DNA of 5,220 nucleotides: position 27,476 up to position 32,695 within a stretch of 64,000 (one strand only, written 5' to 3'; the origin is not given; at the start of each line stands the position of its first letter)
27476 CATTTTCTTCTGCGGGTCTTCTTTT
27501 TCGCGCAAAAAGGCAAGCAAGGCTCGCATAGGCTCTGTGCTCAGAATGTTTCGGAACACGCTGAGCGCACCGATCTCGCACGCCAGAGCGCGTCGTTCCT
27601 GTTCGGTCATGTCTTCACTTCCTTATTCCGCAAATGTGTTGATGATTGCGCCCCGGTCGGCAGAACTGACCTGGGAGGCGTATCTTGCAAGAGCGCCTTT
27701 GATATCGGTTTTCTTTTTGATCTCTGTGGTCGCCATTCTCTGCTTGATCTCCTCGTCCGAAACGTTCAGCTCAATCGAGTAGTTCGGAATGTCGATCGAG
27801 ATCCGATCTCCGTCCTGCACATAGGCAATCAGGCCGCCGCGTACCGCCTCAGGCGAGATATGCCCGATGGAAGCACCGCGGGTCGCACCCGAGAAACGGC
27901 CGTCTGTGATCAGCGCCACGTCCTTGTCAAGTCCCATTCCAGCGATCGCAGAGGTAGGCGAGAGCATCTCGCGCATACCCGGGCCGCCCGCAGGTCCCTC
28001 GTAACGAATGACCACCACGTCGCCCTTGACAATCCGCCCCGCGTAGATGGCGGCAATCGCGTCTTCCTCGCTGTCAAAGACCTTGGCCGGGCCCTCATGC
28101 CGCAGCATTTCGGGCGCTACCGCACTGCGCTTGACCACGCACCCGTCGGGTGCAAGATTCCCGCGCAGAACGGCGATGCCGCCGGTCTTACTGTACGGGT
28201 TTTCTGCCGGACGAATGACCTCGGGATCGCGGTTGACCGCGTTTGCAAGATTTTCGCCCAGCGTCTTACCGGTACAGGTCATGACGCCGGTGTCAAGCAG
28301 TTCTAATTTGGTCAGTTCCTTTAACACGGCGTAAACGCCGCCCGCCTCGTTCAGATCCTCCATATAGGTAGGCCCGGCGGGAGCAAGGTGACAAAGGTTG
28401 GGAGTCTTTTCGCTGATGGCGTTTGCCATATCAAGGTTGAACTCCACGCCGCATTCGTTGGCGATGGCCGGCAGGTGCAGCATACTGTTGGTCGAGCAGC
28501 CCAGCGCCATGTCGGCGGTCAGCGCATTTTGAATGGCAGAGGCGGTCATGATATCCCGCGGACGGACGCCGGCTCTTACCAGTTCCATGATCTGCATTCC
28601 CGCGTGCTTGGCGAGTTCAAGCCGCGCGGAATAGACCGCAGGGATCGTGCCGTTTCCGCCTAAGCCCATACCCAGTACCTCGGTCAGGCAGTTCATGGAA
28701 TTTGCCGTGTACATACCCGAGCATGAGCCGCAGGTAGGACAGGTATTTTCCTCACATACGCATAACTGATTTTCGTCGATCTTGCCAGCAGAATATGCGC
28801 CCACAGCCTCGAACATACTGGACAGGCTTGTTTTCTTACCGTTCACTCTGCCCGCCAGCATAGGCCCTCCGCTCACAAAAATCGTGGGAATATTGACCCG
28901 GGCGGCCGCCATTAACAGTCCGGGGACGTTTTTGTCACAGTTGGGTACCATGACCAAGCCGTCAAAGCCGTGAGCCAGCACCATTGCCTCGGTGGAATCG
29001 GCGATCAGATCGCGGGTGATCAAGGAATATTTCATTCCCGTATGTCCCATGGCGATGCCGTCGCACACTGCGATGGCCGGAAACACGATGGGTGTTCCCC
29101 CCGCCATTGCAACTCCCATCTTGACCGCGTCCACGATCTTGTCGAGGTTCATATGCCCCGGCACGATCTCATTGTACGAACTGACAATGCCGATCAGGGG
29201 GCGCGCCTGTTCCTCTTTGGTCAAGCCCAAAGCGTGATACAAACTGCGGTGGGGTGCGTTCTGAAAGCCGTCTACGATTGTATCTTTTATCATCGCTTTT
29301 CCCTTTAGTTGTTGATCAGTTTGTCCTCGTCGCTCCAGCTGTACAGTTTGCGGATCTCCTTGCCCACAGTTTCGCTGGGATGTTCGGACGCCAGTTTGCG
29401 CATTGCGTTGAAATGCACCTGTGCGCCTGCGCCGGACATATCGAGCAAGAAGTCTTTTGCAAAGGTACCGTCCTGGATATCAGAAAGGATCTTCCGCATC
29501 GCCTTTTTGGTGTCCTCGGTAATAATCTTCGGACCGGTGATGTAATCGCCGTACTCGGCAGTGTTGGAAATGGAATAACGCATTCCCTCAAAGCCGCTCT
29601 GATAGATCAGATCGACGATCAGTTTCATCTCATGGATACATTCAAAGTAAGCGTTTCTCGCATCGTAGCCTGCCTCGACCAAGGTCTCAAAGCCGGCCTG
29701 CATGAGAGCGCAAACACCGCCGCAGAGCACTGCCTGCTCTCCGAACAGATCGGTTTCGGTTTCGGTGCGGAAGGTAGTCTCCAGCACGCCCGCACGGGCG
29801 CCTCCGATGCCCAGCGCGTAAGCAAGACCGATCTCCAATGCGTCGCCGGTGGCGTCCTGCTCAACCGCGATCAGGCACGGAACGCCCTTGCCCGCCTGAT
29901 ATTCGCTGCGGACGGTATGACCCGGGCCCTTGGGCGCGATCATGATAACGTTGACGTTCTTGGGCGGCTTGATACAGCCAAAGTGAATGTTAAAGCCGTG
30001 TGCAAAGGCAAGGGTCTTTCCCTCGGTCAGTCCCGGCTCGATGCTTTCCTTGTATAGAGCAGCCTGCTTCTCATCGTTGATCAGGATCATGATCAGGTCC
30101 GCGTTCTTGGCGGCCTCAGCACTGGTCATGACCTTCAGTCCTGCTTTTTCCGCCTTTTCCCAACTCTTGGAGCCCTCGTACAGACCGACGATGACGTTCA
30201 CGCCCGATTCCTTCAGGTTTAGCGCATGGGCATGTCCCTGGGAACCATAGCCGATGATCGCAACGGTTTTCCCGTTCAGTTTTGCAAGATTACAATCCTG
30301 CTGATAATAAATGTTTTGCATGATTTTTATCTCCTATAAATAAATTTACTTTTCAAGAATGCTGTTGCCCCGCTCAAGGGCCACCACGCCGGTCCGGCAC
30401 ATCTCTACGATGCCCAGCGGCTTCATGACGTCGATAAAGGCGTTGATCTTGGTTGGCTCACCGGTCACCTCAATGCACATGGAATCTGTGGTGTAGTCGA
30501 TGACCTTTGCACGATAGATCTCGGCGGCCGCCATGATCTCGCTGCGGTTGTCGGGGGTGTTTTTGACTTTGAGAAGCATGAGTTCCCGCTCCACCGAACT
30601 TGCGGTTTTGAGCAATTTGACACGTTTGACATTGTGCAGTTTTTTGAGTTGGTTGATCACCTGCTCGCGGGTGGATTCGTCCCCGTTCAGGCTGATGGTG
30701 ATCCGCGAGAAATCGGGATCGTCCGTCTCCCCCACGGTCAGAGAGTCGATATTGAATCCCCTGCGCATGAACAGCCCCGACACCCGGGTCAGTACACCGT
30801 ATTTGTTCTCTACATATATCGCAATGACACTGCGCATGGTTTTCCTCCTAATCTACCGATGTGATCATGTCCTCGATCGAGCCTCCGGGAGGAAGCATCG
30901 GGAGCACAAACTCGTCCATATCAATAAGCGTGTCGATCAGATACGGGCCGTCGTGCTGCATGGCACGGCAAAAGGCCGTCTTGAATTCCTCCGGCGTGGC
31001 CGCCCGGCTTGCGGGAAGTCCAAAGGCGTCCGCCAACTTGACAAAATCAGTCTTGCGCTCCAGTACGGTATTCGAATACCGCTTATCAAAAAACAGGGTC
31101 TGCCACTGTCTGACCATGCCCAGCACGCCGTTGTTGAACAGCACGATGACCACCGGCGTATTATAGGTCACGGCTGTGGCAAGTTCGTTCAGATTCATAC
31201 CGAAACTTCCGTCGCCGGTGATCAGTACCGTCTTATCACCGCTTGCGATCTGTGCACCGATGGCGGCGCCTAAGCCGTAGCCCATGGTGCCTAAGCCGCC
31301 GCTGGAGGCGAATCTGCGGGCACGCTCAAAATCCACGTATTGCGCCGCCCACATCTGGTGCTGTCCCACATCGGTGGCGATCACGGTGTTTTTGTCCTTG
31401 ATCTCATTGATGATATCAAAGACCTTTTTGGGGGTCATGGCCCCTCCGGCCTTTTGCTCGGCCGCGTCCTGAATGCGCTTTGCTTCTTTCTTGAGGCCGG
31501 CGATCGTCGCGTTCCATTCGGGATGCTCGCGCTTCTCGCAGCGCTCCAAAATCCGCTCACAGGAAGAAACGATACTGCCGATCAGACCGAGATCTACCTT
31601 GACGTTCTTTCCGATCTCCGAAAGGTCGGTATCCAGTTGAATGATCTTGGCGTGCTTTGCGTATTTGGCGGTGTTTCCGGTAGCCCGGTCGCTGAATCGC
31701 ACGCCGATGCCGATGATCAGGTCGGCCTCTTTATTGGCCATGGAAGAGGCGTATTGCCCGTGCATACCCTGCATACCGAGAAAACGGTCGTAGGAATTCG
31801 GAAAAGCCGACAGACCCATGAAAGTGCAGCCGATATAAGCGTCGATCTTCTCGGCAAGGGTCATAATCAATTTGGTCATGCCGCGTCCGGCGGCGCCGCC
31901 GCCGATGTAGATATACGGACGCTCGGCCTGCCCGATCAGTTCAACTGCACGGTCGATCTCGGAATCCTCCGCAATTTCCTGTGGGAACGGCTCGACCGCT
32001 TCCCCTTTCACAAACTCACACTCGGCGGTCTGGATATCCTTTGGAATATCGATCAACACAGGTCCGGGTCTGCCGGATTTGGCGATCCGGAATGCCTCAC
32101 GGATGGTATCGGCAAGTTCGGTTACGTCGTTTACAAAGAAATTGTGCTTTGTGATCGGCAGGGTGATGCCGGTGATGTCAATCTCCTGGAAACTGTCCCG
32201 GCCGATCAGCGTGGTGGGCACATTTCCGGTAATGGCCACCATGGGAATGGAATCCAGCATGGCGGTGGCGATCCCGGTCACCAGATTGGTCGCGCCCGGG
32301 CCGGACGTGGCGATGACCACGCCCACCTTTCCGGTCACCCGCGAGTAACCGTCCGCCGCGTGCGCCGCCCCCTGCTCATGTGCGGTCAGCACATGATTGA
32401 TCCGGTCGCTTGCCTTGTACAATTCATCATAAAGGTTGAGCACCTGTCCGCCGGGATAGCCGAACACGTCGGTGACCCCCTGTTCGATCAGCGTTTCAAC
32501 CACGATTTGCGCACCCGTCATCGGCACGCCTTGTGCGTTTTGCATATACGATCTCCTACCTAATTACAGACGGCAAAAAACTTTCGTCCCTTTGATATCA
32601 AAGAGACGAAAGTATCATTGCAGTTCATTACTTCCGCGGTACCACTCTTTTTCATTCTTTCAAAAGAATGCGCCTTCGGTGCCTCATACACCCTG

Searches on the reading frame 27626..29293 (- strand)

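Call 67: search_protein_families(library=pfam, proteins=[window:27626-29293:-], max_evalue=0.000001)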
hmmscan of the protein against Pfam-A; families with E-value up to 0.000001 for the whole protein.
window:27626-29293:- (556 aa): 2 families
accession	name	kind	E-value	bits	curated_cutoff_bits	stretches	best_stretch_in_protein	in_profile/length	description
PF00920.27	ILVD_EDD_N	-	1.7e-133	445.1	27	1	31-348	1-316/316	Dihydroxy-acid/6-phosphogluconate dehydratase N-terminal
PF24877.1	ILV_EDD_C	-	8.5e-82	273.6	27.7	1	358-549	1-191/191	Dihydroxy-acid/6-phosphogluconate dehydratase C-terminal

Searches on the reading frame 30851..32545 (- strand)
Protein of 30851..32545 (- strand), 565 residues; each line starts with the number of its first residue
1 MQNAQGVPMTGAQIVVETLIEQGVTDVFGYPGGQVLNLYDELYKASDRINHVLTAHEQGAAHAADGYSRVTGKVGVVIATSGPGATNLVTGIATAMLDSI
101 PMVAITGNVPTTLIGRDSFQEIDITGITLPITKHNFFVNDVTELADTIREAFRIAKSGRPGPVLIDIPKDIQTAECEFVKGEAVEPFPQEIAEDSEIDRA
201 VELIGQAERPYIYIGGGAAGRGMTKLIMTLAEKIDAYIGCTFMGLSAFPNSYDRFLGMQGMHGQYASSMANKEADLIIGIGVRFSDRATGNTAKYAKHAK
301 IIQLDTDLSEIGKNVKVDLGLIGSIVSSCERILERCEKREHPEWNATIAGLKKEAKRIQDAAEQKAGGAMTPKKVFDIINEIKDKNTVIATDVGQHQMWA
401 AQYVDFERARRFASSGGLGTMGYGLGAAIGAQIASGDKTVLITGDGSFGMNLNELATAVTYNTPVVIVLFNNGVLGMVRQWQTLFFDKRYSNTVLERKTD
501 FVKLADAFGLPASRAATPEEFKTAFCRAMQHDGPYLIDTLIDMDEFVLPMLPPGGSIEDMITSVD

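Call 67: search_protein_families(library=pfam, proteins=[window:30851-32545:-], max_evalue=0.000001)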
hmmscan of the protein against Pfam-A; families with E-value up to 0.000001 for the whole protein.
window:30851-32545:- (565 aa): 3 families
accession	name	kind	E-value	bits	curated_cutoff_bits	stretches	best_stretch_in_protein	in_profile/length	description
PF02775.26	TPP_enzyme_C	-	3.9e-54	183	21.9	1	392-538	1-150/151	Thiamine pyrophosphate enzyme, C-terminal TPP binding domain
PF02776.23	TPP_enzyme_N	-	1.2e-42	144.9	26.8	1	9-126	1-118/119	Thiamine pyrophosphate enzyme, N-terminal TPP binding domain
PF00205.28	TPP_enzyme_M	-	6.3e-38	130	30.4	1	197-329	1-134/137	Thiamine pyrophosphate enzyme, central domain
